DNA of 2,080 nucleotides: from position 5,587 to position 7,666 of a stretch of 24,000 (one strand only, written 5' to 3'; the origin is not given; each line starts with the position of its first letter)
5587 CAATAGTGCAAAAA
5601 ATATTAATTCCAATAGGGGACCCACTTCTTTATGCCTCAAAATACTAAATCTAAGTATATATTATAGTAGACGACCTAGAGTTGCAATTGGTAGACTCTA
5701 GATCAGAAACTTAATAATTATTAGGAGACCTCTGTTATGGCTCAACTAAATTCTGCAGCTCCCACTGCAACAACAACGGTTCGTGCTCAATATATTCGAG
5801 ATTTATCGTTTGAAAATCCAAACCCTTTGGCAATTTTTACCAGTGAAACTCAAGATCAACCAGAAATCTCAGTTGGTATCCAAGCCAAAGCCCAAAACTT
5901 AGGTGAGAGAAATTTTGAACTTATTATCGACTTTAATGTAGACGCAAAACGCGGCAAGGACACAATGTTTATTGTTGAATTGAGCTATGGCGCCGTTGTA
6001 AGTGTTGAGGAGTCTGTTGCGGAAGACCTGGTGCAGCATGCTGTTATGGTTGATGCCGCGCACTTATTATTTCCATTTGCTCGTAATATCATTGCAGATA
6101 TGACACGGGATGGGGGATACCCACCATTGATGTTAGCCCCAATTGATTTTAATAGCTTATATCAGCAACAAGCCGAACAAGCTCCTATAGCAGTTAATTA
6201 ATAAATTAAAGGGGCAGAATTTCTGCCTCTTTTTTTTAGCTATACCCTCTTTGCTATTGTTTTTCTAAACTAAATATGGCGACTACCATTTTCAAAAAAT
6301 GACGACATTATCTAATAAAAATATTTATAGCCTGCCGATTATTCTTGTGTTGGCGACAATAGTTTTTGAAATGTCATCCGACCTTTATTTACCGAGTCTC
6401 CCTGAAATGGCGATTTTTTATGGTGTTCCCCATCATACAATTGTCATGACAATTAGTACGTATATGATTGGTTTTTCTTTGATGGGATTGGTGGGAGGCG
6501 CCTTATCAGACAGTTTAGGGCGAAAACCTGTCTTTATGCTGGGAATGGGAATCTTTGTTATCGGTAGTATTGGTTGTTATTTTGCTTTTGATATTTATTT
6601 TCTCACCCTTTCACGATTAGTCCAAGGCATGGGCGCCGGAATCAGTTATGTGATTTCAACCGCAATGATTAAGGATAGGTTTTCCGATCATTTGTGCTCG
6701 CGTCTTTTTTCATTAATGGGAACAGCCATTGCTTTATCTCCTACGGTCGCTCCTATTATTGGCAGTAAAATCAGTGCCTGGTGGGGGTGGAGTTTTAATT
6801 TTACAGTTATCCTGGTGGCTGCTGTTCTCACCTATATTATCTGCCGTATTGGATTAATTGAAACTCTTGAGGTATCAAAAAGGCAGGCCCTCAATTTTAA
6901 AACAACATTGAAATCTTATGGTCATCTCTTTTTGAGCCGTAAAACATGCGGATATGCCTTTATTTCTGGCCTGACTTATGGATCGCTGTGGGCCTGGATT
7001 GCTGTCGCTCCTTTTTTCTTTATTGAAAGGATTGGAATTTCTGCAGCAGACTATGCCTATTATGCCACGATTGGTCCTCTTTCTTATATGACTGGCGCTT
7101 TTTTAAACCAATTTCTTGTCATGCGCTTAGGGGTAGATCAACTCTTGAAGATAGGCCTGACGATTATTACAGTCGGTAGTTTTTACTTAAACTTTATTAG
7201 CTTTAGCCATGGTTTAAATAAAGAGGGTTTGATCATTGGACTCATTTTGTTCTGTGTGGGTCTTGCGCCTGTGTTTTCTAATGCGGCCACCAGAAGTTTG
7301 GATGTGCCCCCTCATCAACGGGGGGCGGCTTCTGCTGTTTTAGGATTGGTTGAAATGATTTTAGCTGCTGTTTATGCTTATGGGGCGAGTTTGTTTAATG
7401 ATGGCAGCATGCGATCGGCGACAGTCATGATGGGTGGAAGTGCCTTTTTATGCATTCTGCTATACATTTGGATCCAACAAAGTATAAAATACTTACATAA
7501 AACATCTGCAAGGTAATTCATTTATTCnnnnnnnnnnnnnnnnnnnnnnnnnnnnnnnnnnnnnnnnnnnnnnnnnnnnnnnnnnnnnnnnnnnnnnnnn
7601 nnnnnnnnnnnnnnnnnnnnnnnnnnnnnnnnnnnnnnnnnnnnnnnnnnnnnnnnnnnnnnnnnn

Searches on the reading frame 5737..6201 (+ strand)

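Call 7: search_protein_families(library=pfam, proteins=[window:5737-6201:+], max_evalue=0.01)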
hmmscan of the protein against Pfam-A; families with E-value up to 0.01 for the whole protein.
window:5737-6201:+ (154 aa): 1 family
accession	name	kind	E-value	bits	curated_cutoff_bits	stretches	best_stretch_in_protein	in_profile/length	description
PF02556.19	SecB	-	7.5e-44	149.5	26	1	11-148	6-140/141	Preprotein translocase subunit SecB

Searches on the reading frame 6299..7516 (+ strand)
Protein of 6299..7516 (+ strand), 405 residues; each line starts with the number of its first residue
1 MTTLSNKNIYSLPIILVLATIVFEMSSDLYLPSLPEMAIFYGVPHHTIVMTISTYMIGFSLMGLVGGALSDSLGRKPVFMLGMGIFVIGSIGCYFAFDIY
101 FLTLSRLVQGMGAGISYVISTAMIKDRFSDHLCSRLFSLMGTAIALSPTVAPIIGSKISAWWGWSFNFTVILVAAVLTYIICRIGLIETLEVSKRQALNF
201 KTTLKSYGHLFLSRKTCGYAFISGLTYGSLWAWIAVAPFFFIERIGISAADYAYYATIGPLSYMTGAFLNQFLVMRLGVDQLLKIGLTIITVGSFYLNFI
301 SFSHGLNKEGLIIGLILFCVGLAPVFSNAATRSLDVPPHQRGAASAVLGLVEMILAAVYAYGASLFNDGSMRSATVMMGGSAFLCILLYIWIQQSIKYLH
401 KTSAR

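Call 7: search_protein_families(library=pfam, proteins=[window:6299-7516:+], max_evalue=0.01)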
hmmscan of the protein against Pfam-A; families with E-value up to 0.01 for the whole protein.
window:6299-7516:+ (405 aa): 2 families
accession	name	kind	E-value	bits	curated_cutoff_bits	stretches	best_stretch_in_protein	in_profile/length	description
PF07690.21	MFS_1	-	9.7e-35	120.5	33.4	1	16-358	1-345/347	Major Facilitator Superfamily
PF00083.30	Sugar_tr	-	7.7e-13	48.6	22.3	1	47-181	47-187/452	Sugar (and other) transporter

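Call 8: search_protein_families(library=ncbifam, proteins=[window:6299-7516:+], max_evalue=0.01)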
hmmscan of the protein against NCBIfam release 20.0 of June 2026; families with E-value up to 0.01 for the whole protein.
window:6299-7516:+ (405 aa): 48 families (the best 25 are shown)
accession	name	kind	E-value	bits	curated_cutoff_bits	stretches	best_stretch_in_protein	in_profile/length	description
TIGR00710.1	efflux_Bcr_CflA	subfamily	4.3e-66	223.9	200.9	1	15-392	9-384/385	Bcr/CflA family efflux MFS transporter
NF008314.0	PRK11102.1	equivalog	1.3e-63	215.6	303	1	8-394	7-392/396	Bcr/CflA family multidrug efflux MFS transporter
NF008654.0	PRK11652.1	equivalog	7.1e-44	150.3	479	1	7-398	5-391/397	multidrug efflux MFS transporter EmrD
NF053813.1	MFS_TcaB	equivalog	1.3e-41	142.7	475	1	13-395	8-389/396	putative multidrug effflux MFS transporter TcaB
NF007782.0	PRK10473.1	subfamily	6.5e-40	137.4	417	1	20-399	12-385/394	MdtL family multidrug efflux MFS transporter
NF008270.1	PRK11043.1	equivalog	1.4e-36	126.4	430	1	25-389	19-378/382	purine nucleoside transporter PunC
NF033134.0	cmlA_floR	equivalog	1.5e-35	123.3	450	1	10-361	6-355/388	CmlA/FloR family chloramphenicol efflux MFS transporter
NF041041.1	FslD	exception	8.8e-27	94.3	500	1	4-380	3-379/396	rhizoferrin import MFS transporter FslD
NF012203.0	cmlB1_MFS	exception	9.2e-22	77.8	900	1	20-358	23-358/407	chloramphenicol efflux MFS transporter CmlB1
TIGR00880.1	2_A_01_02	superfamily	1e-21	77.5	131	1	54-182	2-134/141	multidrug resistance protein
NF052292.1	efflux_CraA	equivalog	1.2e-21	77.3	725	1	6-354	10-356/409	chloramphenicol efflux MFS transporter CraA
NF000509.1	efflux_CmlA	exception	4.3e-21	75.8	875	1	20-350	23-349/419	CmlA family chloramphenicol efflux MFS transporter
NF011931.1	PRK15402.1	subfamily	4.3e-21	75.2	439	1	11-359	9-356/401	MdfA family multidrug efflux MFS transporter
NF000072.1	MFS_efflux_PexA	equivalog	6.1e-21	75.1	800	1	8-389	12-395/415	phenicol efflux MFS transporter PexA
NF000219.1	FloR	exception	4.3e-18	65.7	700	1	1-367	1-366/404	chloramphenicol/florfenicol efflux MFS transporter FloR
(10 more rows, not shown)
